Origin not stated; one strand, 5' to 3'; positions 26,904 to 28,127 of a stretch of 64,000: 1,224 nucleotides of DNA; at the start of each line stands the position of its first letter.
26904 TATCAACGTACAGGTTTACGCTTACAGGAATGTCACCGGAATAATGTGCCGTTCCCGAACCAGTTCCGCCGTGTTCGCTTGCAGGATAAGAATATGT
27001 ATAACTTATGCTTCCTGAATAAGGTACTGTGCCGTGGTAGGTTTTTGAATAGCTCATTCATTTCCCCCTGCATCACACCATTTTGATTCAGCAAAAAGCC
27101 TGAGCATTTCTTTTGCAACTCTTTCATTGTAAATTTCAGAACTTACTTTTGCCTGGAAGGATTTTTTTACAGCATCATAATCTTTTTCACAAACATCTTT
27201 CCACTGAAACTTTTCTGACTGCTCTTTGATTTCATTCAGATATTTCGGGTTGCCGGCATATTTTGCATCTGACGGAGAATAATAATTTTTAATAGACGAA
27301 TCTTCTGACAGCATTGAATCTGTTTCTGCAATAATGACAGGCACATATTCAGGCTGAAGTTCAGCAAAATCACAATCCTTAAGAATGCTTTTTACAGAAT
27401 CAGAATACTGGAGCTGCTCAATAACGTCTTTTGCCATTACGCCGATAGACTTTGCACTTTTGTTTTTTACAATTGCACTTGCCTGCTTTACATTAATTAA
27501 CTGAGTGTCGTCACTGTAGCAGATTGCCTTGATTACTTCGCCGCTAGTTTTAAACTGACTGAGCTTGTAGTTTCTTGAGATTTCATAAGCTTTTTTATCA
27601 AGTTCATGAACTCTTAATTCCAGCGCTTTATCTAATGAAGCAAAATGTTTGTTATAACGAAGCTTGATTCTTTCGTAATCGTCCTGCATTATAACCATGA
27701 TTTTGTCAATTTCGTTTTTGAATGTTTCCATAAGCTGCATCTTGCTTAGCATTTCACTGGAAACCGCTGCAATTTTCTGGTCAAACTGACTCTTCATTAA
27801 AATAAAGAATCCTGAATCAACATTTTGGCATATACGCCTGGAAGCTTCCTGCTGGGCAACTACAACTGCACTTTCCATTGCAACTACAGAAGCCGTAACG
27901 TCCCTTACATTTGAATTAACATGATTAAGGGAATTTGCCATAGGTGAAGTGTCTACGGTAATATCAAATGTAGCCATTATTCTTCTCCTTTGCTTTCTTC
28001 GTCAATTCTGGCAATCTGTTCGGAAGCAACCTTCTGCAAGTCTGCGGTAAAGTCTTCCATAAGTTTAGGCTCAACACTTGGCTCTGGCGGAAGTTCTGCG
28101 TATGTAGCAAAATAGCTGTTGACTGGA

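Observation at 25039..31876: Six-gene coupled operon of unknown function: SPFH-Zn ribbon, two membrane proteins, paired coiled-coil paralogues, beta-helix protein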

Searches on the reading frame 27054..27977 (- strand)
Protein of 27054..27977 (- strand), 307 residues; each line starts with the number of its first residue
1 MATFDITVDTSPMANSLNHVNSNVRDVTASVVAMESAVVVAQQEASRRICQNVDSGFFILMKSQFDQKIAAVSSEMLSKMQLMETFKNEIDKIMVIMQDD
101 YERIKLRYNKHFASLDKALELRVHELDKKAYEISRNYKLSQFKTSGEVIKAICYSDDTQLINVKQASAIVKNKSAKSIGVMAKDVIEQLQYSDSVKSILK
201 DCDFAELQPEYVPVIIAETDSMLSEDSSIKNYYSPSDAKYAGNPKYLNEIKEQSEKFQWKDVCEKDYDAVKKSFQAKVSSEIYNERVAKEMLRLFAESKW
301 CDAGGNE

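Call 3: search_protein_families(library=pfam, proteins=[window:27054-27977:-], max_evalue=0.1)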
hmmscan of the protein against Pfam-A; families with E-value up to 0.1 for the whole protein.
window:27054-27977:- (307 aa): 0 families

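Call 4: search_protein_families(library=padloc, proteins=[window:27054-27977:-], max_evalue=0.1)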
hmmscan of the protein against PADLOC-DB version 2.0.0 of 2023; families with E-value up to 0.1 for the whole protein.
window:27054-27977:- (307 aa): 0 families

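Call 5: search_protein_families(library=ncbifam, proteins=[window:27054-27977:-], max_evalue=0.1)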
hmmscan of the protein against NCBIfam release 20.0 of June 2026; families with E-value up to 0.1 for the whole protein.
window:27054-27977:- (307 aa): 2 families
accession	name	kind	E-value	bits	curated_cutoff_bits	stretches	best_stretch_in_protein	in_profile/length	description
NF038299.1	EPS_HpsN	equivalog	0.002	17.1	425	1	79-198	17-132/317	hormogonium polysaccharide biosynthesis glycosyltransferase HpsN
NF052679.1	InsChiInosDhIolG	equivalog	0.0062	15.6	540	1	70-115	158-203/343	bifunctional inositol 2-dehydrogenase/D-chiro-inositol 1-dehydrogenase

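Call 14: search_solved_structures(query=window:27054-27977:-, max_evalue=1)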
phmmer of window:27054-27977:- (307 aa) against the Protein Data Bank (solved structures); distinct sequences matched with E-value up to 1: 3.
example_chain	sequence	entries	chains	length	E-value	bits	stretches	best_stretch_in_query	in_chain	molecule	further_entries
9dt9_A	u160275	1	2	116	0.018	17.9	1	238-303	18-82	231_C2_TrkA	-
9sob_J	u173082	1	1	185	0.17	14.7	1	44-110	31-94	Nuclear pore complex protein NUP62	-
9sob_J32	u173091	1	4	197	0.23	14.3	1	44-108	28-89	Nuclear pore complex protein NUP62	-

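Call 20: search_protein_families(library=phrogs, proteins=[window:27054-27977:-], max_evalue=0.01)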
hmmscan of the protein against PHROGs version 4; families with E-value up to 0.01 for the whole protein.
window:27054-27977:- (307 aa): 0 families

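Call 22: search_protein_representatives(protein=window:27054-27977:-)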
Query: 307 residues. Proteins with E-value up to 0.001 (for the whole library): 489; up to 1e-10: 330; up to 1e-30: 43. The best 150 are listed.
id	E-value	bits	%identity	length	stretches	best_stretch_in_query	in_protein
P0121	8.0e-77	274.8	47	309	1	1-304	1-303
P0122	9.4e-67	241.8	43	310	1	1-306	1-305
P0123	3.8e-64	233.2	41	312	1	1-301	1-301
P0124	4.6e-64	233.0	74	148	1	160-307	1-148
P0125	2.9e-60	220.5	82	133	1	1-132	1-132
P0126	7.9e-60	219.1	38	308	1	1-300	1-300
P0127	7.0e-59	216.0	37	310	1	1-303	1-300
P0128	4.5e-56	206.8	39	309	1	1-302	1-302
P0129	1.1e-55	205.5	41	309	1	3-305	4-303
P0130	2.4e-53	197.8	64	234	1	1-152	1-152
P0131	5.9e-50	186.7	39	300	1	1-299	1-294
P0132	7.4e-50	186.4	40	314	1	1-300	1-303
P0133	3.9e-49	184.0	77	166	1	1-118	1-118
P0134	8.4e-49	182.9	37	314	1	1-303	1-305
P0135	1.2e-47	179.1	36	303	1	1-305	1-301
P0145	8.7e-37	143.5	30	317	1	4-299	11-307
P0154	1.3e-33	133.1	33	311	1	1-301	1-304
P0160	1.5e-31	126.4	29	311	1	5-306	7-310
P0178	6.4e-28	114.5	25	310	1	1-304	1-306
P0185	1.3e-26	110.1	30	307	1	1-306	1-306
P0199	1.1e-24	103.8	25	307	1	4-301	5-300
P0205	9.2e-24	100.8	28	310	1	5-303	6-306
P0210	3.8e-23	98.8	26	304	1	3-303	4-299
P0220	7.5e-23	97.8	26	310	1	4-301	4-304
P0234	1.2e-21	93.8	24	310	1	1-301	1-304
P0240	2.3e-21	93.0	25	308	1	3-300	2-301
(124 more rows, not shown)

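Call 26: find_related_loci(query=A2, collection=genome_contigs, flank=10000)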
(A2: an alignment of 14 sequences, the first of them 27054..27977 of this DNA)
Query A2 (307 aa) in genome_contigs; peptide patterns used: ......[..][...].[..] (x = any residue, [..] = any of these).
29 stretches matched a pattern; 17 encode a relative of the query (tblastn E <= 1e-3); 17 distinct loci.
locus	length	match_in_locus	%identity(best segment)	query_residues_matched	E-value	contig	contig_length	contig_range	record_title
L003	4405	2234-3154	84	1-307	0e+0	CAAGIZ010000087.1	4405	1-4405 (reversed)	MAG TPA_asm: Spirochaetia bacterium, isolate HGM23193, WGS project CAAGIZ010000000 data, contig: SRS476289_69_k119_11193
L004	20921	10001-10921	78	1-307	6e-163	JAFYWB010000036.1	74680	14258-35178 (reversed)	MAG: Treponema sp. isolate RGIG7474 Water_buffalos_Colon-3__c181343, whole genome shotgun sequence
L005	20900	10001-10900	73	1-300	9e-151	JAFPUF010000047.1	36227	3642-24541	MAG: Treponema sp. isolate RGIG1479 Goat_Abomasum-1__c228457, whole genome shotgun sequence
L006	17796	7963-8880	71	1-306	5e-149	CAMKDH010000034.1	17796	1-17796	MAG: uncultured Treponema sp. isolate SRR12081296_bin.5_metaWRAP_v1.3_MAG genome assembly, contig: ERZ12289772.4636, who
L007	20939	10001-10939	66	4-307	9e-131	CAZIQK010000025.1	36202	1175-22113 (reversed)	MAG TPA_asm: uncultured Treponema sp. isolate SRP350583_co1_601 genome assembly, contig: NODE_1803_length_36202_cov_109.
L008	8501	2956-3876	62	1-307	3e-129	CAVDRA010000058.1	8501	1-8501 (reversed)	bacterium isolate SRR8978407_cleanbin_000015 genome assembly, contig: Spades_SRR8978407_contig_1242, whole genome shotgu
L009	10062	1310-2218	64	1-303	2e-128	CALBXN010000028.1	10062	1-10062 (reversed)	MAG TPA_asm: uncultured Treponema sp. isolate SRR6425805_bin.27_CONCOCT_v1.1_MAG genome assembly, contig: ERZ1767615.330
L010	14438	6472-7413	52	1-307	6e-103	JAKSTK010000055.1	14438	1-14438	MAG: Treponema sp. isolate Horse_feces305 MAG305_55, whole genome shotgun sequence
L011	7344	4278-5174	46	1-300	6e-83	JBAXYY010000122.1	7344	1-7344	MAG: Treponema sp. isolate SO_2016_CLC_T1_3 scaffold13857_PH3_Jul14_2016, whole genome shotgun sequence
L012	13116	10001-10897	50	1-300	4e-92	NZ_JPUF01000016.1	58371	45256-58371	Treponema zioleckii strain kT3 contig00016, whole genome shotgun sequence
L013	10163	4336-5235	43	1-300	1e-75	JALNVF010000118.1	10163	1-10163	MAG: Treponema sp. isolate SO_2016_CLC_T1 bin 29 scaffold07474_PH3_Jul14_2016, whole genome shotgun sequence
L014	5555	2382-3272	39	4-302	3e-61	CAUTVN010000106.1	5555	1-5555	MAG TPA_asm: uncultured Treponema sp. isolate ERR10228873_bin.24_MetaWRAP_v1.3_MAG genome assembly, contig: ERZ21659635.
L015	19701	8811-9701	37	1-300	1e-58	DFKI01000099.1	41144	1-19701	MAG TPA_asm: Treponema sp. UBA3649 UBA3649_contig_34348, whole genome shotgun sequence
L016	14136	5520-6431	35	1-302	2e-53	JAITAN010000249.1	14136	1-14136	MAG: Treponema sp. isolate Ncb351_bin46 k119_829817, whole genome shotgun sequence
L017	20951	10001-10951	34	1-300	9e-51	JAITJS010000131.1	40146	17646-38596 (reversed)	MAG: Treponema sp. isolate Pcl387_bin184 k119_172814, whole genome shotgun sequence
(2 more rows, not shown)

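Call 28: list_cluster_members(proteins=[P0145, P0160, P0178, P0185, P0199, P0205, P0210, P0220, P0234, P0240])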
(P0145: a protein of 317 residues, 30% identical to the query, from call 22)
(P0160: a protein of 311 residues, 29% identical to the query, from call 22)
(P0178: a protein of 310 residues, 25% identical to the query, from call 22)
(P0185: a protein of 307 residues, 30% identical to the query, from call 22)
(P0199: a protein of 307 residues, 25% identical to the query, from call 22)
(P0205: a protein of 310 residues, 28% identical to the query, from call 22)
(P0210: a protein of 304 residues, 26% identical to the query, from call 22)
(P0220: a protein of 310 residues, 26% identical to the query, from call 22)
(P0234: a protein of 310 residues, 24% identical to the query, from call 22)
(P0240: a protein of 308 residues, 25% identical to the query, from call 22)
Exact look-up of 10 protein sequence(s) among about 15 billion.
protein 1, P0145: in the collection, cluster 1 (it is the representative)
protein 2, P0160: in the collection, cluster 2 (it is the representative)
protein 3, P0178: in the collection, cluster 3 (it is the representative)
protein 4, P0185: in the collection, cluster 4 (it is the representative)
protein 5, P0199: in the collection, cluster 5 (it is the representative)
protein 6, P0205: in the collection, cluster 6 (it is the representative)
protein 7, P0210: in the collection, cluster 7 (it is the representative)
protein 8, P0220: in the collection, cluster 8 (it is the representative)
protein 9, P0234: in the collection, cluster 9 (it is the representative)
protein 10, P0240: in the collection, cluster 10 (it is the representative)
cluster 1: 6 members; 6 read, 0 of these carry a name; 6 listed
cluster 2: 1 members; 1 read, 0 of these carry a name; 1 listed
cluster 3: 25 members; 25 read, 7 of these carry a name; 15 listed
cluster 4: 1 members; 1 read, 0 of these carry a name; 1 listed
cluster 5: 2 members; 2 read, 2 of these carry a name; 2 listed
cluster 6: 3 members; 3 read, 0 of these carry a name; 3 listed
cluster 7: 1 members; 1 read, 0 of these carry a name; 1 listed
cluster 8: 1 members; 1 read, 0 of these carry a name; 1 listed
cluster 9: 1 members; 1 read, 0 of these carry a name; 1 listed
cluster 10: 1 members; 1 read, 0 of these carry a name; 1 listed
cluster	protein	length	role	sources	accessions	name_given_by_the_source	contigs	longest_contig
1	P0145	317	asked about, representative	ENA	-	-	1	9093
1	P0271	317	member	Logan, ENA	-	-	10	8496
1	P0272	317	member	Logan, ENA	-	-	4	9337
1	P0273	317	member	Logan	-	-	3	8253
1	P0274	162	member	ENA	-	-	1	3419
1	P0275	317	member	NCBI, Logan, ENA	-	-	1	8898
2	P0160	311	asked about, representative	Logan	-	-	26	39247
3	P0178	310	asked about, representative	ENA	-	-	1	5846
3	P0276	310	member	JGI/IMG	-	hypothetical protein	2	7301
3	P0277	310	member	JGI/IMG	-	hypothetical protein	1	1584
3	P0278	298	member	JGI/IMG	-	hypothetical protein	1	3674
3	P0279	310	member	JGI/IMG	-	hypothetical protein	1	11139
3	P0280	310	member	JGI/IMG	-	hypothetical protein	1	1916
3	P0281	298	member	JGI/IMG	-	hypothetical protein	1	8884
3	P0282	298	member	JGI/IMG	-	plasmid stabilization system protein ParE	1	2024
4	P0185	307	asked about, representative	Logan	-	-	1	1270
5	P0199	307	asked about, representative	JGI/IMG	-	hypothetical protein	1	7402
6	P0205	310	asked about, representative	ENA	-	-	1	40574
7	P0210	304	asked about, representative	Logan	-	-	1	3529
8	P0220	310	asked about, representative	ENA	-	-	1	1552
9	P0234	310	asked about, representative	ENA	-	-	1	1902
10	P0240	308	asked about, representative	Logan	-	-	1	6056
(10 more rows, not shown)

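Call 30: find_homologous_proteins(query=A3, max_evalue=0.00001)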
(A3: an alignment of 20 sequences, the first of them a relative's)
Query A3 (20 sequences) (310 aa, profile of the alignment): 163 proteins with E <= 0.00001 among 8000 candidates; the best 120 are listed.
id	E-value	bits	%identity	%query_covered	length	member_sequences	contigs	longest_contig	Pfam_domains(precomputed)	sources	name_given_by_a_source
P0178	2.0e-107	377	100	100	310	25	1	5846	-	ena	-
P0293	8.3e-107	375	96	100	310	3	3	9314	-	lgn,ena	-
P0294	2.0e-106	374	96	100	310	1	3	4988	-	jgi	jgi:hypothetical protein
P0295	6.8e-106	372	95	100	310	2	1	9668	-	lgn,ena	-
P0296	1.0e-105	372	94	100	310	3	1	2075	-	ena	-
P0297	2.5e-105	370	94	100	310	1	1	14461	-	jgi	-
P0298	5.4e-105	369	87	100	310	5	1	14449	-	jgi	-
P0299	1.4e-103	365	91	100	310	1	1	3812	-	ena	-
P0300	3.6e-101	357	84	100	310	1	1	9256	-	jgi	-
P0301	1.1e-100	355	37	94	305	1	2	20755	-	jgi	jgi:hypothetical protein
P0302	1.7e-100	355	40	84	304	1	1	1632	-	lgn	-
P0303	4.3e-100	353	35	98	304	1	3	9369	-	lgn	-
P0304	7.2e-100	353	39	85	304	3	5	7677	-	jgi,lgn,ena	-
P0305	1.0e-99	352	34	98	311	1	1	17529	-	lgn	-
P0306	1.4e-99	352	36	98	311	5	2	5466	-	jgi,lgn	jgi:hypothetical protein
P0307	3.0e-99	350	37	97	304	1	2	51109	-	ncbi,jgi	jgi:hypothetical protein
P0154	2.3e-98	348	37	100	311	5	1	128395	-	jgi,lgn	jgi:hypothetical protein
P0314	3.8e-98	347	34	97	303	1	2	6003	-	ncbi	-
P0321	1.1e-97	345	33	97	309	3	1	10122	-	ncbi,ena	-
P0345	8.8e-96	339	38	83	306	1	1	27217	-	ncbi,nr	ncbi:MAG: hypothetical protein LBL94_10510 [Prevotellaceae bacterium]|nr:hypothetical protein [Prevo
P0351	3.4e-95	337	34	99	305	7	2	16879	-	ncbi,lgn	-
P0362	3.4e-94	334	36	98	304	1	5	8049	-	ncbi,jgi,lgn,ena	-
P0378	3.5e-92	327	36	95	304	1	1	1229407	-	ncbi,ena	-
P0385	2.3e-90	321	41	77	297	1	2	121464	-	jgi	jgi:hypothetical protein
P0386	2.4e-90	321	32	98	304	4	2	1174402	-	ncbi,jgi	-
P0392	5.6e-90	320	63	100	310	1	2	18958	-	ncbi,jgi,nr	ncbi:MAG: hypothetical protein SGI92_25305 [Bryobacteraceae bacterium]|nr:hypothetical protein [Bryo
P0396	1.8e-88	315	35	84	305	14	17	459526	-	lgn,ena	-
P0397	1.6e-87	312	31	98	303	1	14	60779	-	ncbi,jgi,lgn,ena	-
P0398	1.8e-87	312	38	71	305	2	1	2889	-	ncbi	-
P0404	4.7e-85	304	33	99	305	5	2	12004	-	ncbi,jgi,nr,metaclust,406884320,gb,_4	ncbi:MAG: hypothetical protein ACD_77C00257G0004 [uncultured bacterium]|nr:MAG: hypothetical protein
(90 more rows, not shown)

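Call 31: find_encoding_contigs(protein=P0392, flank=10000, max_places=1)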
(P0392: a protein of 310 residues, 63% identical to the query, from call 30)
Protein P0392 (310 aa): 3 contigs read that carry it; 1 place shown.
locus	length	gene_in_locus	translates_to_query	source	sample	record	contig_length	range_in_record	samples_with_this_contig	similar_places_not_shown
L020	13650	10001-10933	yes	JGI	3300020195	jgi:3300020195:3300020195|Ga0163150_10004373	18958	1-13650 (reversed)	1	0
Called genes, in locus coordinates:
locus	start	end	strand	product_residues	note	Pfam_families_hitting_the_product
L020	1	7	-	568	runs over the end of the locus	PF07714:PK_Tyr_Ser-Thr, PF00069:Pkinase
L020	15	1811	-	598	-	PF08308:PEGA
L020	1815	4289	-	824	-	-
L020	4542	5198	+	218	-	-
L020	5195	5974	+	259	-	PF08308:PEGA (faint)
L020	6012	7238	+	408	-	PF13421:Band_7_1, PF17032:Zn_ribbon_15 (faint), PF13248:Zn_ribbon_3 (faint), PF12773:DZR, PF13240:Zn_Ribbon_1 (weak)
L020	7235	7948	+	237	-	-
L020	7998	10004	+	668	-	-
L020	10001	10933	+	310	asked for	-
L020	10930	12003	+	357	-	-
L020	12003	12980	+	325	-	-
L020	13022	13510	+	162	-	PF00484:Pro_CA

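Call 32: find_encoding_contigs(protein=P0345, flank=10000, max_places=1)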
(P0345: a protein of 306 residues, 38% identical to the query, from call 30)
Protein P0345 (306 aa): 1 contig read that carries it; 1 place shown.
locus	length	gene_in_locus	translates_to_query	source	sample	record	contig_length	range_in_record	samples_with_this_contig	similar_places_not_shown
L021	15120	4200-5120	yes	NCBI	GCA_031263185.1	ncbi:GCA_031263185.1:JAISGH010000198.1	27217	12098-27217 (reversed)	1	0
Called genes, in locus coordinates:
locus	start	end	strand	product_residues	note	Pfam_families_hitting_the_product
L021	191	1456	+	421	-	PF13421:Band_7_1, PF17032:Zn_ribbon_15 (faint), PF18912:DZR_2 (faint), PF12773:DZR, PF13248:Zn_ribbon_3 (faint), PF00641:Zn_ribbon_RanBP (weak), PF12773:DZR, PF13240:Zn_Ribbon_1 (weak), +1 more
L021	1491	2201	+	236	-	-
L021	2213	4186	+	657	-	-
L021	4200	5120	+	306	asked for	-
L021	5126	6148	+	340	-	-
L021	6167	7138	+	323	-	-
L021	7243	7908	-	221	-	PF09365:DUF2461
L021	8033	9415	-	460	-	PF01171:ATP_bind_3, PF28558:TilS_SCL, PF11734:TilS_C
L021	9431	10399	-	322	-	PF00551:Formyl_trans_N, PF02911:Formyl_trans_C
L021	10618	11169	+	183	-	PF00886:Ribosomal_S16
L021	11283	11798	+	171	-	PF01782:RimM, PF24986:PRC_RimM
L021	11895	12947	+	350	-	PF00106:adh_short (faint), PF01073:3Beta_HSD, PF01370:Epimerase, PF02719:Polysacc_synt_2, PF04321:RmlD_sub_bind, PF07993:NAD_binding_4, PF16363:GDP_Man_Dehyd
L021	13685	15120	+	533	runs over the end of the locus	PF01055:Glyco_hydro_31_2nd, PF21365:Glyco_hydro_31_3rd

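Call 33: find_encoding_contigs(protein=P0378, flank=10000, max_places=1)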
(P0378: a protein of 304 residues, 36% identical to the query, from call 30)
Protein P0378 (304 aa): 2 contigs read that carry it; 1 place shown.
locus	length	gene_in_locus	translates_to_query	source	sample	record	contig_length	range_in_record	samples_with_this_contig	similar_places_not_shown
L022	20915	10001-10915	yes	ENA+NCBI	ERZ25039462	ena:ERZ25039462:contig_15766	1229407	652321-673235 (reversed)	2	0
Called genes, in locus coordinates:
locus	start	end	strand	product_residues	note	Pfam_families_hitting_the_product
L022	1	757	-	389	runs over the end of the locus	PF13173:AAA_14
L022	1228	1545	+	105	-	PF20208:ARPP-1 (weak)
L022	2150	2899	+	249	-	PF08378:NERD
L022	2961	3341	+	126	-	PF14271:DUF4359 (weak)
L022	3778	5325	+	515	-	-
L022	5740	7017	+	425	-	PF13421:Band_7_1, PF17032:Zn_ribbon_15 (faint), PF12773:DZR (weak), PF13248:Zn_ribbon_3 (faint), PF13240:Zn_Ribbon_1 (weak), PF18912:DZR_2 (weak), PF12773:DZR, PF13240:Zn_Ribbon_1 (weak), +1 more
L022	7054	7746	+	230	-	-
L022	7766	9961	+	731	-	-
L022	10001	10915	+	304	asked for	-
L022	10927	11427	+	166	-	-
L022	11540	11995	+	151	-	-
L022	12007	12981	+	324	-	-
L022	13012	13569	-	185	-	-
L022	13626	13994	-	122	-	-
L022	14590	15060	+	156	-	-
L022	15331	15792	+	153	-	-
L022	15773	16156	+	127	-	-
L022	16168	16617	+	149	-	-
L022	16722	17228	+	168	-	-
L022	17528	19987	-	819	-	PF09823:DUF2357, PF04411:PDDEXK_7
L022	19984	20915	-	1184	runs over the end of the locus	PF26345:ScoMcrA_N (weak)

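Call 34: find_encoding_contigs(protein=P0386, flank=10000, max_places=1)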
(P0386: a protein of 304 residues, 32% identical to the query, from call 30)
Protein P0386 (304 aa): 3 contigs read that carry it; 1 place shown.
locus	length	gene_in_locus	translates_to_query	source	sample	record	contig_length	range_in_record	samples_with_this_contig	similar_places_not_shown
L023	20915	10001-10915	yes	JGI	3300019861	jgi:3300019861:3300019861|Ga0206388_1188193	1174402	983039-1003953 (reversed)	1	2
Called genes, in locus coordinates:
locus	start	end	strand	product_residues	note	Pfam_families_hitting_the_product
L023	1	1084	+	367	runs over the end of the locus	PF02638:GHL10, PF14871:GHL6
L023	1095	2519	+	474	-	PF07690:MFS_1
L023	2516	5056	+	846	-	PF22666:Glyco_hydro_2_N2, PF00703:Glyco_hydro_2 (weak), PF17786:Mannosidase_ig (weak), PF17753:Ig_mannosidase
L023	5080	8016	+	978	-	PF17678:Glyco_hydro_92N, PF07971:Glyco_hydro_92, PF13287:Fn3_assoc, PF13290:CHB_HEX_C_1, PF00754:F5_F8_type_C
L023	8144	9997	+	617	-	-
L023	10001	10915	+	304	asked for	-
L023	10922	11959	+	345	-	-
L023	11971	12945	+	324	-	-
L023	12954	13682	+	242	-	PF00881:Nitroreductase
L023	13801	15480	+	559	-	PF19289:PmbA_TldD_3rd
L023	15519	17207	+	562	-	PF19289:PmbA_TldD_3rd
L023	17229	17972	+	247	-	PF00583:Acetyltransf_1, PF08445:FR47, PF08444:Gly_acyl_tr_C (weak)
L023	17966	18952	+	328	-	PF01300:Sua5_yciO_yrdC, PF03481:Sua5_C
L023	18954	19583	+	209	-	PF01327:Pep_deformylase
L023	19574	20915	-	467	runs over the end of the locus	PF01546:Peptidase_M20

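Call 35: find_encoding_contigs(protein=P0396, flank=10000, max_places=1)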
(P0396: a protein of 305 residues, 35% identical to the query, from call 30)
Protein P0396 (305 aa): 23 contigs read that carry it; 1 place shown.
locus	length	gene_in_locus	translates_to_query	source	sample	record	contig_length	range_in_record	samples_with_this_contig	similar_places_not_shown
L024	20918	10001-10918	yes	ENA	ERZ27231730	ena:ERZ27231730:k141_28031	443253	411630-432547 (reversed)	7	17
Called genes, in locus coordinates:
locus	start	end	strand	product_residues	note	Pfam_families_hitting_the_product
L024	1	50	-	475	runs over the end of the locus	PF01799:Fer2_2, PF00941:FAD_binding_5, PF03450:CO_deh_flav_C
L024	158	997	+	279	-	-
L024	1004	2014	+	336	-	PF14684:Tricorn_C1, PF03572:Peptidase_S41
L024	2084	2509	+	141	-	-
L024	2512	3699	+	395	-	PF02638:GHL10, PF02065:Melibiase (weak), PF14871:GHL6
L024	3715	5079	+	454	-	PF07690:MFS_1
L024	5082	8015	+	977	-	PF17678:Glyco_hydro_92N, PF07971:Glyco_hydro_92, PF13287:Fn3_assoc, PF13290:CHB_HEX_C_1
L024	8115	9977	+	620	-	-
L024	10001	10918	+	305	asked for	-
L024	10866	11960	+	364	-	-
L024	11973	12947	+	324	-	-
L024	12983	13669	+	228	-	PF00881:Nitroreductase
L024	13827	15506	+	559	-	PF19289:PmbA_TldD_3rd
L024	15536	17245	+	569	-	PF19289:PmbA_TldD_3rd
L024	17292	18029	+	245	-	PF00583:Acetyltransf_1, PF08445:FR47, PF08444:Gly_acyl_tr_C (weak)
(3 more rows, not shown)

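Call 36: find_encoding_contigs(protein=P0385, flank=10000, max_places=1)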
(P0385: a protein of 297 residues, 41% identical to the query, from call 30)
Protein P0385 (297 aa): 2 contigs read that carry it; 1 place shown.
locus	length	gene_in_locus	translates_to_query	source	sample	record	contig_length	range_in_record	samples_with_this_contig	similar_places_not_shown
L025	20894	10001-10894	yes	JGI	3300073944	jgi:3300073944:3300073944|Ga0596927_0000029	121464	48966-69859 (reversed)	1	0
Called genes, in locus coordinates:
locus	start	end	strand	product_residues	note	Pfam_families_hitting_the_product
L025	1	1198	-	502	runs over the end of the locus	PF07690:MFS_1, PF00854:PTR2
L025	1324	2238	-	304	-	-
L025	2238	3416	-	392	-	PF00108:Thiolase_N, PF00109:ketoacyl-synt (faint), PF22691:Thiolase_C_1 (faint), PF02803:Thiolase_C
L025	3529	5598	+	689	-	PF07697:7TMR-HDED, PF07698:7TM-7TMR_HD, PF01966:HD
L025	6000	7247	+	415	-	PF13421:Band_7_1, PF17032:Zn_ribbon_15 (faint), PF12773:DZR (weak), PF13248:Zn_ribbon_3 (faint), PF24460:DUF7575 (faint), PF12773:DZR, PF13240:Zn_Ribbon_1 (weak), PF12773:DZR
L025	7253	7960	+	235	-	-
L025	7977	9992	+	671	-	-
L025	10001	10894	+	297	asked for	-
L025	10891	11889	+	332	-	-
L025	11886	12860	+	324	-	-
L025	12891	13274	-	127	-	PF02656:DUF202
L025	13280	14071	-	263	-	PF01522:Polysacc_deac_1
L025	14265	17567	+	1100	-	PF01839:FG-GAP (faint), PF12256:TcdB_toxin_midN (faint), PF13517:FG-GAP_3, PF16743:PliI (faint), PF13517:FG-GAP_3, PF07593:UnbV_ASPIC, PF13517:FG-GAP_3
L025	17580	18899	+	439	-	PF01569:PAP2, PF22778:VCPO_2nd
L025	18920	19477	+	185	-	PF02627:CMD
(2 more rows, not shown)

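Call 49: predict_structure(alignment_id=A6)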
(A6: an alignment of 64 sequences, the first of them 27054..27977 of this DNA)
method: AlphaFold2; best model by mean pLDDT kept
length: 307 residues; sequences in the alignment: 64
mean_pLDDT: 79.5   pTM: 0.31
mean pLDDT of the five models: 79.5, 79.0, 76.7, 75.0, 72.5
residues with pLDDT >= 90: 98; 70-90: 148; 50-70: 40; < 50: 21
segments of 3 or more residues with pLDDT < 50: 1-3, 147-158, 201-204
pLDDT, mean of each block of 10 residues (from residue 1): 56 74 78 85 85 86 91 95 96 96 96 94 91 79 53 46 60 75 75 62 57 82 79 76 78 85 91 92 91 91 68
secondary structure, 60 per line:
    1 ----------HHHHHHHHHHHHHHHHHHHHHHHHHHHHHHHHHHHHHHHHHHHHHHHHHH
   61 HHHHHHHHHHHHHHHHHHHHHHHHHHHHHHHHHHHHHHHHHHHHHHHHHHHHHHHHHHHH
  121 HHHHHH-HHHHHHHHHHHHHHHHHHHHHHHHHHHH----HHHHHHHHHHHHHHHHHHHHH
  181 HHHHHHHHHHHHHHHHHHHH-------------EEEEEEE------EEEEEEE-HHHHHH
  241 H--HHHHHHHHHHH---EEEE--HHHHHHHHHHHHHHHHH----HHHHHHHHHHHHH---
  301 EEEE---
elements in order: H11-126 H128-155 H160-200 E214-220 E227-233 H235-241 H244-254 E258-261 H264-280 H285-297 E301-304

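Call 53: search_solved_structures(query=A6, max_evalue=1)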
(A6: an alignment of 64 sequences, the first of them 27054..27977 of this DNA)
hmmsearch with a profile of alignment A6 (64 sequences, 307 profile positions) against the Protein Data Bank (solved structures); distinct sequences matched with E-value up to 1: 0.
